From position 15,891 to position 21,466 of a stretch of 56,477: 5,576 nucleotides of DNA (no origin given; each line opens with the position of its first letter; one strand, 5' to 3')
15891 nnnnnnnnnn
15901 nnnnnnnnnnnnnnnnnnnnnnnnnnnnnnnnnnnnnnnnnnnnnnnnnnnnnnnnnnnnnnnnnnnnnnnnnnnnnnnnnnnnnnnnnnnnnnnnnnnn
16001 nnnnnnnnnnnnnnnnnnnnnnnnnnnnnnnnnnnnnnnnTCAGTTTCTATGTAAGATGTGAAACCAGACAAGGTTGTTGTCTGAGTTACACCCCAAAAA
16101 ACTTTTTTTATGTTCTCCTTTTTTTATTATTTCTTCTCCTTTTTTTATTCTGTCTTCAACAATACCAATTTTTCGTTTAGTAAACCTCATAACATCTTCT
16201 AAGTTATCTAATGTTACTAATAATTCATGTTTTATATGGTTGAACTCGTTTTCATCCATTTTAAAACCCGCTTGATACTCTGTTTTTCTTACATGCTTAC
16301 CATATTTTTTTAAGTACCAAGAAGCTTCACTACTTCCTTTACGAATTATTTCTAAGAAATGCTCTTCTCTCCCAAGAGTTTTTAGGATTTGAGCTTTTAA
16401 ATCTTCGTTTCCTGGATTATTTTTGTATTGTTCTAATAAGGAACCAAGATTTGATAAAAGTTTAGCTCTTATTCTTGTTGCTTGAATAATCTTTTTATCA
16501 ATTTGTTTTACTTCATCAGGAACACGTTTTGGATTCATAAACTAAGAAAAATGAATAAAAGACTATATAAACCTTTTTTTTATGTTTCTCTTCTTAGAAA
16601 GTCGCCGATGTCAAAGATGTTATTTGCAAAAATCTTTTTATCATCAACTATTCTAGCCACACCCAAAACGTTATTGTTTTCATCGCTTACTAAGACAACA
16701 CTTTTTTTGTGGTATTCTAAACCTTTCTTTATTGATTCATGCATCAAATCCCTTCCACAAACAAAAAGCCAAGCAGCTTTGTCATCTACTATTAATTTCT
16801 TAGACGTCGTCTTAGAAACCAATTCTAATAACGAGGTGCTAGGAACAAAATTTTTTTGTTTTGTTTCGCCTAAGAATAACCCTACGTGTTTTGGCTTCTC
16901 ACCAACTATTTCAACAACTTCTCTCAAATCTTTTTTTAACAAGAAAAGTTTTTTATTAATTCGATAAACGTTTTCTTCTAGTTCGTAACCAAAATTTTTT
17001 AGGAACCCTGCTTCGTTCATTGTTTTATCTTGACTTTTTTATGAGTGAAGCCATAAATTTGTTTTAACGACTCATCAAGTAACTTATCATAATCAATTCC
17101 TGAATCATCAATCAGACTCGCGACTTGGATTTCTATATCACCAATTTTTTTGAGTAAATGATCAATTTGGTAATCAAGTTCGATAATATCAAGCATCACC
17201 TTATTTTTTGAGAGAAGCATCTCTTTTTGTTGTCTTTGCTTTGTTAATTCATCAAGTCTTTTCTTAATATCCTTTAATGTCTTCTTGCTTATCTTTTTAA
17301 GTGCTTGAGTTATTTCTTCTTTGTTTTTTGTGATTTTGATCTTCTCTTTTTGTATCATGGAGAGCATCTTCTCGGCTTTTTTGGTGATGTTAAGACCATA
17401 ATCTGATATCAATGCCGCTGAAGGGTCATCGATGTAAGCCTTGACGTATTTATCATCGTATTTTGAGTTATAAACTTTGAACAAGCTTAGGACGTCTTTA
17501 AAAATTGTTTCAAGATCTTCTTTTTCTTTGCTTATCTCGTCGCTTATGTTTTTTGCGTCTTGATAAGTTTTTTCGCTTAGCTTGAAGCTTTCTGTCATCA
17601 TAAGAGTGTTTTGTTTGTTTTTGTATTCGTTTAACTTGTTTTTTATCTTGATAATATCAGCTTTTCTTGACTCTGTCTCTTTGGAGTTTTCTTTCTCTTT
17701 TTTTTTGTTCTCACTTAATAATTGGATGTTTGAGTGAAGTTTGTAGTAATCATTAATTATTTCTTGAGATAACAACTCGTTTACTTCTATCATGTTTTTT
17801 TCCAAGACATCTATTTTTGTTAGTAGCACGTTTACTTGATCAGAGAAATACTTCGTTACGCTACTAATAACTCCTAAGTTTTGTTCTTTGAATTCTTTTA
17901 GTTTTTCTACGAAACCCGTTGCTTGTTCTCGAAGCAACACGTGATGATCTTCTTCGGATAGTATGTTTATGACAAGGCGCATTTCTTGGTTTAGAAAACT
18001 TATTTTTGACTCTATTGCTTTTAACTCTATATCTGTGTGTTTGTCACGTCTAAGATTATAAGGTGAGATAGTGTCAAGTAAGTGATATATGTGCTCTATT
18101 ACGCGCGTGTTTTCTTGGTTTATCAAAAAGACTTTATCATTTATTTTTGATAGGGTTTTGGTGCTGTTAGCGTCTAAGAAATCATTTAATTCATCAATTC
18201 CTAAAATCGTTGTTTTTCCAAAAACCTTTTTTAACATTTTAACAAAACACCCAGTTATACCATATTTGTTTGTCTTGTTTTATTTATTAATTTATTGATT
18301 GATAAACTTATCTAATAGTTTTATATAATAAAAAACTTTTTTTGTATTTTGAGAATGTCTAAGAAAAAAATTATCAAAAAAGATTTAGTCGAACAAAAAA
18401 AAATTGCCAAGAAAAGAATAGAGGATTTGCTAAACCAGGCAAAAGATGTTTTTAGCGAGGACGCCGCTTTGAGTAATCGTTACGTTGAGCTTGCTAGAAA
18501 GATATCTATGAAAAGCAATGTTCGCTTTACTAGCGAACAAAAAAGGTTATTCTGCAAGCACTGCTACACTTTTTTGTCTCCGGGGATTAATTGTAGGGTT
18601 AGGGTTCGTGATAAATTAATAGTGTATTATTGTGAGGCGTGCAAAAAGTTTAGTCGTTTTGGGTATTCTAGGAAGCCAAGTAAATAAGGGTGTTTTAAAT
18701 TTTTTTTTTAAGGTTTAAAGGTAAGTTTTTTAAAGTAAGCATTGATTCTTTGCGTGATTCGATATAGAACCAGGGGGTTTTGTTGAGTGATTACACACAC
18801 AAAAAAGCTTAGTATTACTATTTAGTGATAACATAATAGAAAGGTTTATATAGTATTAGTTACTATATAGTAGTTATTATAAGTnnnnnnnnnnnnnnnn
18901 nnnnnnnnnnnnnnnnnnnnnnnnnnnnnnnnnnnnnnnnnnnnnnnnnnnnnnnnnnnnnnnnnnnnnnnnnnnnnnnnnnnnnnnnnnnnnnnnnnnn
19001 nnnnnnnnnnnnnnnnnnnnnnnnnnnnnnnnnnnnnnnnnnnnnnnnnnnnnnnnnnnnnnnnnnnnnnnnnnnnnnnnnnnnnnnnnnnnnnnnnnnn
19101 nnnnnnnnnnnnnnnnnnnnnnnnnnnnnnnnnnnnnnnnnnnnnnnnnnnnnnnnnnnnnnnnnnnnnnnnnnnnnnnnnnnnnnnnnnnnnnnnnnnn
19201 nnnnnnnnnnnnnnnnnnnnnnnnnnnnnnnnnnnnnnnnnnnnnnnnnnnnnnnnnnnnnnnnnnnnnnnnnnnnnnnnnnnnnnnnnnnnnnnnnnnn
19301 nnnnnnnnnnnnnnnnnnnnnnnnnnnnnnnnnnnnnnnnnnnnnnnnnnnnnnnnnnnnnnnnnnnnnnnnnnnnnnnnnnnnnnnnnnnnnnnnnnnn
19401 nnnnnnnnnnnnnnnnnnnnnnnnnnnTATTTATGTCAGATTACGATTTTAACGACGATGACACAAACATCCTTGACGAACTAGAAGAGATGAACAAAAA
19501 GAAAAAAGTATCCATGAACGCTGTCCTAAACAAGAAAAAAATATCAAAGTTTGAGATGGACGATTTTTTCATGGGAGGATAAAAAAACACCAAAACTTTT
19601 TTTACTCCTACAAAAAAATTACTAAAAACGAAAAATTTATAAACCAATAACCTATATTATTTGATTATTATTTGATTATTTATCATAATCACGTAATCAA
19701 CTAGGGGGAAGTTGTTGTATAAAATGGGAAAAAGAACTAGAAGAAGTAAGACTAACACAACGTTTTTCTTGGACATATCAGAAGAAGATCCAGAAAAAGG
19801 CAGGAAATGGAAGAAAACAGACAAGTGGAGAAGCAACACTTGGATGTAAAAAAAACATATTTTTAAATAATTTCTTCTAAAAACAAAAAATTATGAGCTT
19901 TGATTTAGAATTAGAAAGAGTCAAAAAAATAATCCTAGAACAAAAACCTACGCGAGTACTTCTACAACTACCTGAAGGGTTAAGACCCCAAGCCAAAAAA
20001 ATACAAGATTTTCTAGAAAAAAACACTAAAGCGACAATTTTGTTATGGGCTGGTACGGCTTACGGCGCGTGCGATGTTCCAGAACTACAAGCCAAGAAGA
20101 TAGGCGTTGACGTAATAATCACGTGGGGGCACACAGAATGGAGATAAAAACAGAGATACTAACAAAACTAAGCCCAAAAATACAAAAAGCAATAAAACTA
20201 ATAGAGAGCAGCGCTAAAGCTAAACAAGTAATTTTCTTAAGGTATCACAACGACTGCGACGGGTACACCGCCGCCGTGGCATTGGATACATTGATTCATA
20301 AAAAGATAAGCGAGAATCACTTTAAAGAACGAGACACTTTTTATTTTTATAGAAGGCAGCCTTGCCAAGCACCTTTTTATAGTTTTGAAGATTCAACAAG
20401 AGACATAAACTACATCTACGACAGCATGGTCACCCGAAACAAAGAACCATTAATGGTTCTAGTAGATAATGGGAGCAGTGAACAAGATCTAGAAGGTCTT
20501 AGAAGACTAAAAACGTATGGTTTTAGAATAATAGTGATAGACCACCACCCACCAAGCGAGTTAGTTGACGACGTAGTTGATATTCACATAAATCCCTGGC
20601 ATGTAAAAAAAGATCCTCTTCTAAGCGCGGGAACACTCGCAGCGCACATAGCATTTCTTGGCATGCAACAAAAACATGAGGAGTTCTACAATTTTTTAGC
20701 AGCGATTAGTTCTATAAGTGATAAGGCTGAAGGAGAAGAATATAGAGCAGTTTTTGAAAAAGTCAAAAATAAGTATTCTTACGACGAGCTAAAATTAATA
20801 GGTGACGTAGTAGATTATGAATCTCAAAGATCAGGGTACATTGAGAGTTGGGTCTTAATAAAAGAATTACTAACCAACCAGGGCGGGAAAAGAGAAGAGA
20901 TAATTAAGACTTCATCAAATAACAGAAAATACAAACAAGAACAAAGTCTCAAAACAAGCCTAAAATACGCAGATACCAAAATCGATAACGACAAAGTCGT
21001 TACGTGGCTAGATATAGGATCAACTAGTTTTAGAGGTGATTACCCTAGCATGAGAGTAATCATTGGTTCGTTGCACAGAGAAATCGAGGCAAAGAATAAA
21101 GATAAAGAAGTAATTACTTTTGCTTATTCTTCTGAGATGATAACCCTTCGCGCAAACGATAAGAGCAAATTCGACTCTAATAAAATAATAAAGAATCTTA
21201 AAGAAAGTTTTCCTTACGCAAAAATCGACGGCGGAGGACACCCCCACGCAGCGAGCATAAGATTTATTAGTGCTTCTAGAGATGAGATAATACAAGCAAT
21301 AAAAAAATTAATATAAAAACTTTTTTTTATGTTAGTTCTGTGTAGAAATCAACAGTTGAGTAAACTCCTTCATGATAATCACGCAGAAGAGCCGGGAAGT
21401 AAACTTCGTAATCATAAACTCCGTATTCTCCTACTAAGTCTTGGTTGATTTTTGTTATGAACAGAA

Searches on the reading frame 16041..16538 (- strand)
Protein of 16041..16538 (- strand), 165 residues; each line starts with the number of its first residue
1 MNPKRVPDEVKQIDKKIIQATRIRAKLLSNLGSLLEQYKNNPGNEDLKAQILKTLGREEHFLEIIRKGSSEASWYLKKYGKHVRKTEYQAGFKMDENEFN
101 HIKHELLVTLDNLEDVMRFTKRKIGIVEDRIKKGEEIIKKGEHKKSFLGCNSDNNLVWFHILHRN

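Call 48: search_protein_families(library=pfam, proteins=[window:16041-16538:-], max_evalue=0.01)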
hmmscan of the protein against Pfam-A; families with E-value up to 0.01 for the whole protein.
window:16041-16538:- (165 aa): 1 family
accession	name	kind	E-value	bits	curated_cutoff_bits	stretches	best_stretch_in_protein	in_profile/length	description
PF08202.16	MIS13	-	0.0068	16.2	23.5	1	11-133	58-169/300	Mis12-Mtw1 protein family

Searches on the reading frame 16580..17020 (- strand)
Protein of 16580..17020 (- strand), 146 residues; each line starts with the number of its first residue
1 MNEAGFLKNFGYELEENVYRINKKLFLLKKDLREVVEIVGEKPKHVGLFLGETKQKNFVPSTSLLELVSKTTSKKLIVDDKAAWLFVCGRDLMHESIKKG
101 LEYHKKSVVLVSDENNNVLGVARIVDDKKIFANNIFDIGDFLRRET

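Call 48: search_protein_families(library=pfam, proteins=[window:16580-17020:-], max_evalue=0.01)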
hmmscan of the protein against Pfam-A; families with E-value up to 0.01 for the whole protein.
window:16580-17020:- (146 aa): 3 families
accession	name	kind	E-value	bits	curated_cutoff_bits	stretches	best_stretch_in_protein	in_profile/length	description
PF03657.19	UPF0113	-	4.7e-14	52.9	23.8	1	76-144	2-73/73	UPF0113 PUA domain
PF17126.11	RsmF_methylt_CI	-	1.4e-05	25.4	27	1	6-64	2-57/61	RsmF rRNA methyltransferase first C-terminal domain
PF17833.7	pre-PUA_NIP7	-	0.00095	19.9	23.1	1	15-61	31-79/80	NIP7/UPF0113, pre-PUA domain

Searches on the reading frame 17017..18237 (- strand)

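Call 9: search_protein_families(library=ncbifam, proteins=[window:17017-18237:-], max_evalue=0.01)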
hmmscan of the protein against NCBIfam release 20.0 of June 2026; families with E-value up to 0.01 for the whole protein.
window:17017-18237:- (406 aa): 0 families

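Call 48: search_protein_families(library=pfam, proteins=[window:17017-18237:-], max_evalue=0.01)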
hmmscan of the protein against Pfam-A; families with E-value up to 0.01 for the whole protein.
window:17017-18237:- (406 aa): 1 family
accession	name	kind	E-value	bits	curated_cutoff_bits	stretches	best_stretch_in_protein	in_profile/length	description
PF11116.13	DUF2624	-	0.0049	18.1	24.7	1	279-334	26-81/83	Protein of unknown function (DUF2624)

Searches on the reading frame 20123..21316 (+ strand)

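Call 48: search_protein_families(library=pfam, proteins=[window:20123-21316:+], max_evalue=0.01)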
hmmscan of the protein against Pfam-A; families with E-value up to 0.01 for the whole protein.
window:20123-21316:+ (397 aa): 3 families
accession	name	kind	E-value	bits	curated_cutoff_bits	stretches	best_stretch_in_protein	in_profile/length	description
PF01368.27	DHH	-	3.4e-11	43.9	28.1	1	36-183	3-108/125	DHH family, N-terminal domain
PF02272.25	DHHA1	-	9.3e-05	23.3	25.9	1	323-397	26-100/102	DHHA1 domain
PF08616.15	SPA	-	0.0039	17.6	22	0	11-67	3-60/113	Stabilization of polarity axis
